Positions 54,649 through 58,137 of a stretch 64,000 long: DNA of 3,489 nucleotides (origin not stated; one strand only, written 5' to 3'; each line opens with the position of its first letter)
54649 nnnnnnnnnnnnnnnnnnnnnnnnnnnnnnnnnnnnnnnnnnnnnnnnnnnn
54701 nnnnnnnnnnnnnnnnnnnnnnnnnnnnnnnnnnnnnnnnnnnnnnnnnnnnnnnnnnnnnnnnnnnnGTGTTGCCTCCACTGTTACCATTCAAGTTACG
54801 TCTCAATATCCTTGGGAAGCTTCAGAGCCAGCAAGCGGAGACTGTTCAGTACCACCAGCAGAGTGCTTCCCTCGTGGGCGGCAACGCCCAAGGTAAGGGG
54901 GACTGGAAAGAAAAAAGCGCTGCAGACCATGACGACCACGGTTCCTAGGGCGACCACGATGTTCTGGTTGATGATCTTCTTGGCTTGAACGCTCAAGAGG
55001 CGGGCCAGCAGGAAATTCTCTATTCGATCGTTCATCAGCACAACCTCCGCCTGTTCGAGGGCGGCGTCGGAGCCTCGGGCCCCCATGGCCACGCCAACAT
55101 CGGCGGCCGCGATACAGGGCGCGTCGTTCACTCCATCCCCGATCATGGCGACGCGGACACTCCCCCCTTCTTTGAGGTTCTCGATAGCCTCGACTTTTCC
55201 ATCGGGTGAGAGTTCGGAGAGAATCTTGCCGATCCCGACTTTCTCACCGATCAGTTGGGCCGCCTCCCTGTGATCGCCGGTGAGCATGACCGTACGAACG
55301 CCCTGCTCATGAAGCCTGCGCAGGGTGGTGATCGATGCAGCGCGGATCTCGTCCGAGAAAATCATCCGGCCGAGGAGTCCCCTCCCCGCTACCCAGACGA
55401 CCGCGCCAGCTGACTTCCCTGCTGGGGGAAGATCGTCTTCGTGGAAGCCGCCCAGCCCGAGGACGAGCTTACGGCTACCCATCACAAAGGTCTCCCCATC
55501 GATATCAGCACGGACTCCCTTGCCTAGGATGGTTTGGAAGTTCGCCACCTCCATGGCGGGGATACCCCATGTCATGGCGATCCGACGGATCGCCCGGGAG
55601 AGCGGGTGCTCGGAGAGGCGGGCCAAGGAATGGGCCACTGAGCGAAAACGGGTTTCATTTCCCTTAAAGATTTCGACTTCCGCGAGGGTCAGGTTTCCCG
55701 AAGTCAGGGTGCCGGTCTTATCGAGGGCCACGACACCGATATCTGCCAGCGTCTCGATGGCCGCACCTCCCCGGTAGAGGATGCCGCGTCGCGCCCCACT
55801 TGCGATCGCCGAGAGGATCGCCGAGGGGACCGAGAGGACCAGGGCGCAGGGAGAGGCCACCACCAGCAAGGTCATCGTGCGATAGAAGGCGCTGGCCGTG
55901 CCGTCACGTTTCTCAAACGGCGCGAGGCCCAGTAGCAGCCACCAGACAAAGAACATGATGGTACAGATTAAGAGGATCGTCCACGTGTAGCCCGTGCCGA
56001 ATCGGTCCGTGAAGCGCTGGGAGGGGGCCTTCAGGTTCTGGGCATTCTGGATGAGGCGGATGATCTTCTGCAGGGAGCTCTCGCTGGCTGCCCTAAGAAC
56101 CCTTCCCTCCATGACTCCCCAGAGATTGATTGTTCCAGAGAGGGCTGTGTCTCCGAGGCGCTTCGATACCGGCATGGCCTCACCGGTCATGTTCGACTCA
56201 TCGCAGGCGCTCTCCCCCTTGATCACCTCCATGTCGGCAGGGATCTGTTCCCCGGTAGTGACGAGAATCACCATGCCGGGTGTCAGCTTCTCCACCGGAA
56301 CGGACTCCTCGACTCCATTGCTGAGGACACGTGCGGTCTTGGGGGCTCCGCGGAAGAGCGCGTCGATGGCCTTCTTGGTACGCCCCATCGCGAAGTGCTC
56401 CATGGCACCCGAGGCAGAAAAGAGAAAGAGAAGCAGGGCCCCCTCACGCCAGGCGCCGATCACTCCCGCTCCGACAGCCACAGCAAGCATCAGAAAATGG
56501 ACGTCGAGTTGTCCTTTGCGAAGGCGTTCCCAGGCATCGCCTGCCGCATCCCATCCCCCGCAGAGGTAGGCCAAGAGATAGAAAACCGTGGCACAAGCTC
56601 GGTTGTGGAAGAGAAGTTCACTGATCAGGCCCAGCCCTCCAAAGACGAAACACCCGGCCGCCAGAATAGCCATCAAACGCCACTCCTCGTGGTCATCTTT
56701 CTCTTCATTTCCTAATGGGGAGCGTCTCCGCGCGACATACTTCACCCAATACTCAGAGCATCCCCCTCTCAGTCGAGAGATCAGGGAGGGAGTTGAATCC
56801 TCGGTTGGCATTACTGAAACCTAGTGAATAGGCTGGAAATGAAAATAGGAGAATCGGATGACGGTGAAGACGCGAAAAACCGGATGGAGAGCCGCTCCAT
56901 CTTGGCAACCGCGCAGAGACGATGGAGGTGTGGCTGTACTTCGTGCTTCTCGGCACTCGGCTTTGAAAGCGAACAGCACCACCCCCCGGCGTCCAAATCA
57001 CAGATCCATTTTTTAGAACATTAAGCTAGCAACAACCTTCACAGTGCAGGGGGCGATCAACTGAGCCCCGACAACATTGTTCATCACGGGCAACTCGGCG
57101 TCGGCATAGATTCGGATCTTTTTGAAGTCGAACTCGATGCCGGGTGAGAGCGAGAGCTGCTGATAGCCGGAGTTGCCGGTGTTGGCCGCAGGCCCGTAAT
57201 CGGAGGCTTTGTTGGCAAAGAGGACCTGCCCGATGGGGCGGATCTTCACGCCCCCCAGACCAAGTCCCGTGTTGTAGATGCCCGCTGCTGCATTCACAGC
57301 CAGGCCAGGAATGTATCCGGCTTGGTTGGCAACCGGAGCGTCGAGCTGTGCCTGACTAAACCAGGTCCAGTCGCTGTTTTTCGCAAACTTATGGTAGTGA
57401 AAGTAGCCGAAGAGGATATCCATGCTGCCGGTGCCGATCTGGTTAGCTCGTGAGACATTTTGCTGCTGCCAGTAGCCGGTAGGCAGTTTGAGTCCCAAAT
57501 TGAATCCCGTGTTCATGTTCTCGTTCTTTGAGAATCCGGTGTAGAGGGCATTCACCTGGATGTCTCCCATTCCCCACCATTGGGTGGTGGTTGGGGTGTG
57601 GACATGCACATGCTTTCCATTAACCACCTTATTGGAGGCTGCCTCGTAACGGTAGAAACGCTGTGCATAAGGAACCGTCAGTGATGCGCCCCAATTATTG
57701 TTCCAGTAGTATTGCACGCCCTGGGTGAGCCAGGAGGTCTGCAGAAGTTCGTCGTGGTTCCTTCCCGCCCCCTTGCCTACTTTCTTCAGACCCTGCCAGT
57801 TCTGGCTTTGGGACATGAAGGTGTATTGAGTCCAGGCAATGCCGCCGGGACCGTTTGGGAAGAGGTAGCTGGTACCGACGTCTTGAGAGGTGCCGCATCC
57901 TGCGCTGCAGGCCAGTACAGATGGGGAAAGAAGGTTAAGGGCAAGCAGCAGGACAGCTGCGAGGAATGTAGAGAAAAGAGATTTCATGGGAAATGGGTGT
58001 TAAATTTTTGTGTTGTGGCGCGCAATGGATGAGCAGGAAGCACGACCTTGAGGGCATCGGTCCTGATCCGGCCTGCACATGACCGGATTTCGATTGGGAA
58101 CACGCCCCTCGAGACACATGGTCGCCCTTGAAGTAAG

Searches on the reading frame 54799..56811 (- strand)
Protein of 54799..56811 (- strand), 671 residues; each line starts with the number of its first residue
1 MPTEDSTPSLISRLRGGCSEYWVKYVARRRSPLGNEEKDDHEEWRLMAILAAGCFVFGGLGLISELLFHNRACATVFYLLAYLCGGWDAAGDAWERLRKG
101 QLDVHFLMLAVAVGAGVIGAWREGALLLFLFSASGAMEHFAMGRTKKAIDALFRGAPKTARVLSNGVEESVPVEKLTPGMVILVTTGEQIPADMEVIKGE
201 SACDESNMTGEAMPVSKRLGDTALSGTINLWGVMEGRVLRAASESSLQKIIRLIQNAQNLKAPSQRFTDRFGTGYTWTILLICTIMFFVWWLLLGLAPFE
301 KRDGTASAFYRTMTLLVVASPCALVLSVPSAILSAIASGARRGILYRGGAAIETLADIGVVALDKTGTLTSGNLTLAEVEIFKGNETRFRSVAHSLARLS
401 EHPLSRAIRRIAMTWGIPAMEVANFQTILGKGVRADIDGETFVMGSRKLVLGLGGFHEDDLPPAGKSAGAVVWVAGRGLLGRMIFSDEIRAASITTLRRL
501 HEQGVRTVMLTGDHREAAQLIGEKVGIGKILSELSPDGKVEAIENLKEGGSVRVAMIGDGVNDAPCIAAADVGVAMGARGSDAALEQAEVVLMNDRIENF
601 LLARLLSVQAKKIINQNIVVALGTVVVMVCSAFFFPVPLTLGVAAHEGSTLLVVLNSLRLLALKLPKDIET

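Call 5: search_protein_families(library=pfam, proteins=[window:54799-56811:-], max_evalue=1)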
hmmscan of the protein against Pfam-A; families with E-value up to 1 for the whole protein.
window:54799-56811:- (671 aa): 5 families
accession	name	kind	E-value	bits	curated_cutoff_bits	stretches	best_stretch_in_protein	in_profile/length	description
PF00122.25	E1-E2_ATPase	-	7.3e-50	169.4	28.1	1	156-342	3-181/181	E1-E2 ATPase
PF00702.32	Hydrolase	-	1.3e-24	88.1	26.4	1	360-571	3-191/191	haloacid dehalogenase-like hydrolase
PF08282.18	Hydrolase_3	-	0.00029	21.1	20.9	1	550-592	202-243/255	haloacid dehalogenase-like hydrolase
PF12710.13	HAD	-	0.00035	21.5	27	1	494-566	91-187/189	haloacid dehalogenase-like hydrolase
PF11293.13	DUF3094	-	0.72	10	27.1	0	30-67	17-51/55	Protein of unknown function (DUF3094)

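Call 6: search_protein_families(library=ncbifam, proteins=[window:54799-56811:-], max_evalue=1)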
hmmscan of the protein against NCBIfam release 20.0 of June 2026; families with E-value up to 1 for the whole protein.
window:54799-56811:- (671 aa): 27 families (the best 25 are shown)
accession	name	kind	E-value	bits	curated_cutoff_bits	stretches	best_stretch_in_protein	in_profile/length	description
TIGR01525.1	ATPase-IB_hvy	subfamily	1.5e-160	535.8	346.25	1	105-660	2-560/560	heavy metal translocating P-type ATPase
TIGR01512.1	ATPase-IB2_Cd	subfamily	2.7e-138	461.7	313.5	1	104-661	1-493/494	cadmium family heavy metal-translocating P-type ATPase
NF008262.1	PRK11033.1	equivalog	3.5e-117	392.7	1005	1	66-663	139-730/731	zinc/cadmium/mercury/lead-transporting ATPase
TIGR01511.1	ATPase-IB1_Cu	subfamily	4e-103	346.1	397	1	122-660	44-541/542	copper-translocating P-type ATPase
NF033775.1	P_type_ZntA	exception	9.4e-103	344.9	1240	1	70-662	148-730/732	Zn(II)/Cd(II)/Pb(II) translocating P-type ATPase ZntA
NF007952.0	PRK10671.1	equivalog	5.8e-87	292.7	1316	1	125-664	294-835/838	copper-exporting P-type ATPase CopA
TIGR01494.1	ATPase_P-type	subfamily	3.5e-71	240.1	62.3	1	127-635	2-463/478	HAD-IC family P-type ATPase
TIGR01497.1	kdpB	equivalog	1.4e-46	158.9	527.9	1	136-593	82-549/675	potassium-transporting ATPase subunit KdpB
TIGR01647.1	ATPase-IIIA_H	equivalog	6.5e-46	156.9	615.5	3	105-400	39-327/755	plasma-membrane proton-efflux P-type ATPase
NF010609.0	PRK14010.1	equivalog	8e-42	143.3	1323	2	128-378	74-318/673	K(+)-transporting ATPase subunit B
TIGR01522.1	ATPase-IIA2_Ca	equivalog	9.8e-39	132.8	798.3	3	144-379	103-340/854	calcium-transporting P-type ATPase, PMR1-type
TIGR01116.1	ATPase-IIA1_Ca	equivalog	1.4e-31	109.4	703.4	2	104-399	10-310/799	calcium-translocating P-type ATPase, SERCA-type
TIGR01517.1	ATPase-IIB_Ca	equivalog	8.1e-31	107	507.05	2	160-381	158-383/882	calcium-translocating P-type ATPase, PMCA-type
TIGR01523.1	ATPase-IID_K-Na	equivalog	2.5e-29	101.5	645.05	4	531-603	672-743/997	potassium/sodium efflux P-type ATPase, fungal-type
TIGR01106.1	ATPase-IIC_X-K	subfamily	5.1e-26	90.8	946.1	3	135-379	118-365/997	Na,H/K antiporter P-type ATPase subunit alpha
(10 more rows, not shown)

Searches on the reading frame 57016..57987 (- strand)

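Call 5: search_protein_families(library=pfam, proteins=[window:57016-57987:-], max_evalue=1)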
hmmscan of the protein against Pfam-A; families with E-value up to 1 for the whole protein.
window:57016-57987:- (324 aa): 0 families

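Call 6: search_protein_families(library=ncbifam, proteins=[window:57016-57987:-], max_evalue=1)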
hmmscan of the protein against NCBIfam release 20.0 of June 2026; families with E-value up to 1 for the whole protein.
window:57016-57987:- (324 aa): 1 family
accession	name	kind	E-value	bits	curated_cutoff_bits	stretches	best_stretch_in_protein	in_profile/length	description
NF052289.1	Rv2629_fam_RHF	equivalog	0.22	10.7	320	1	112-146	128-162/357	Rv2629 family ribosome hibernation factor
